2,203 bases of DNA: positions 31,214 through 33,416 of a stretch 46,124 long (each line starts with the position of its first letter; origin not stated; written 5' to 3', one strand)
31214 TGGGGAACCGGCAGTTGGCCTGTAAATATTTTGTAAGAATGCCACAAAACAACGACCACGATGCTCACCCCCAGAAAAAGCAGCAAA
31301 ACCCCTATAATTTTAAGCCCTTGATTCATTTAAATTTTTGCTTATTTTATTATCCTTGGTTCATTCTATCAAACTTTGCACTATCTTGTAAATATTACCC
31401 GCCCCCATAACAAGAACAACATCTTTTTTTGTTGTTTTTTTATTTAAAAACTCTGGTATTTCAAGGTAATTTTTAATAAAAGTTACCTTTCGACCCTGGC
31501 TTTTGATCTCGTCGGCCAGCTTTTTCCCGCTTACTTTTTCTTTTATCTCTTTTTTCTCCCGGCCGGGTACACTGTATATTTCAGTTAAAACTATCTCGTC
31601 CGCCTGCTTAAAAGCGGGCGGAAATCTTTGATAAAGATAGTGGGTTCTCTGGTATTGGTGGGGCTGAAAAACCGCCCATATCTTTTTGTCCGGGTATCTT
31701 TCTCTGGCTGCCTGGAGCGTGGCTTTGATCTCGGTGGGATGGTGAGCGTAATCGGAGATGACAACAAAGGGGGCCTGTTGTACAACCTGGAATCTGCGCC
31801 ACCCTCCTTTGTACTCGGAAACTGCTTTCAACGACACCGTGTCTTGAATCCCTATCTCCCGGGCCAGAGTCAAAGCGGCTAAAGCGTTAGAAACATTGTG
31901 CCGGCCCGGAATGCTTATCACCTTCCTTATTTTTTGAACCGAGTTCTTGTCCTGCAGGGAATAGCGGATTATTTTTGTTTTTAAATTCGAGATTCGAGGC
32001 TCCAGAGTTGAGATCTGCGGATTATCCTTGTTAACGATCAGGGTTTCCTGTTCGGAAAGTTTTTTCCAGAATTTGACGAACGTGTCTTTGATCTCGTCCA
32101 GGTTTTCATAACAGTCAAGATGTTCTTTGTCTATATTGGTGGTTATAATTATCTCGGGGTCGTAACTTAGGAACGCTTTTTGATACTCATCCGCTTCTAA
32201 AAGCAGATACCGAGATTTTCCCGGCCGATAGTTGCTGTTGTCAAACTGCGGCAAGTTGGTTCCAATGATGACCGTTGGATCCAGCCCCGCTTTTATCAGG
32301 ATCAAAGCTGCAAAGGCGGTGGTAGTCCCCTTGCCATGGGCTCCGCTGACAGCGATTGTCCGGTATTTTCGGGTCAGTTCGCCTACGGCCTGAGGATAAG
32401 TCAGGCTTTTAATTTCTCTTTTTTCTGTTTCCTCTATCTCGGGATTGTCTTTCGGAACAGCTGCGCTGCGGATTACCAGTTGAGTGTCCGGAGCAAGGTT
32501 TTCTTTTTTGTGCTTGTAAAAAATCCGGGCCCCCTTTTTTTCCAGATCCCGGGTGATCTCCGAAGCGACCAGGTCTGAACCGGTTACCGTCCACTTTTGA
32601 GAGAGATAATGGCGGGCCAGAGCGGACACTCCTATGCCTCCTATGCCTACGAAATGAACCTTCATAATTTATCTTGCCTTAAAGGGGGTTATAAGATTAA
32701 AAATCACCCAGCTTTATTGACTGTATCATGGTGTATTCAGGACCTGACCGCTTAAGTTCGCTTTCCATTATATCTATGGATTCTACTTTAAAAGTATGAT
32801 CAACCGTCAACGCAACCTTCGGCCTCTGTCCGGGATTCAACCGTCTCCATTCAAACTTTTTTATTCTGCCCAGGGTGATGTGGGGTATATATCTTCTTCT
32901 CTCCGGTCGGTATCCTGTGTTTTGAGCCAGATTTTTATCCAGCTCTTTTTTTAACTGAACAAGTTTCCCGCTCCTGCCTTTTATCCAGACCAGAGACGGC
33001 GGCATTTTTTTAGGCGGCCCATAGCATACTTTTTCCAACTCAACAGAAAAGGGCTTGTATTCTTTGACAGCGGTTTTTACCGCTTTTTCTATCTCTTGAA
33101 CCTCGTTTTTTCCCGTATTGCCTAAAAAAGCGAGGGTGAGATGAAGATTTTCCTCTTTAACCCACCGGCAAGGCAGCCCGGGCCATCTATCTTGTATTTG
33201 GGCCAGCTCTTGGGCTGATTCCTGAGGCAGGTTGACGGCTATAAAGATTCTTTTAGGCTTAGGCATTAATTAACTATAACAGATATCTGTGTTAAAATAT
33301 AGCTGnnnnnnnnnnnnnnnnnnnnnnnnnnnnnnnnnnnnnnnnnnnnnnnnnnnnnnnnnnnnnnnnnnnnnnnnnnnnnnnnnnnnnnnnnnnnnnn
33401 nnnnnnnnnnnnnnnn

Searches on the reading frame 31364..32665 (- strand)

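Call 87: search_protein_families(library=pfam, proteins=[window:31364-32665:-], max_evalue=0.001)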
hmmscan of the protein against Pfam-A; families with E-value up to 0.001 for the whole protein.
window:31364-32665:- (434 aa): 3 families
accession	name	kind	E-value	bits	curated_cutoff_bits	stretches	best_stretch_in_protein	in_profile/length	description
PF02875.26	Mur_ligase_C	-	1e-23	85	28.4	1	290-423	1-127/127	Mur ligase, glutamate ligase domain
PF01225.30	Mur_ligase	-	2.7e-22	79.4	21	1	2-102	1-95/95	Mur ligase family, catalytic domain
PF08245.18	Mur_ligase_M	-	5.1e-21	76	24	1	106-267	1-199/200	Mur ligase middle domain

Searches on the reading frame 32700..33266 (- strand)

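Call 87: search_protein_families(library=pfam, proteins=[window:32700-33266:-], max_evalue=0.001)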
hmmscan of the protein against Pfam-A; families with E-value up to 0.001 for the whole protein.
window:32700-33266:- (189 aa): 3 families
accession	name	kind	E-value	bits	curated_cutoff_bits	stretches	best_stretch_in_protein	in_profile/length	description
PF02834.22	LigT_PEase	-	1.4e-25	89.8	23.3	2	13-94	3-87/87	LigT like Phosphoesterase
PF13563.12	2_5_RNA_ligase2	-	1.4e-12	48.4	27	1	30-167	15-146/152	2'-5' RNA ligase superfamily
PF10469.15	AKAP7_NLS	-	6.8e-05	23.3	24.4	1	29-184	30-206/208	AKAP7 2'5' RNA ligase-like domain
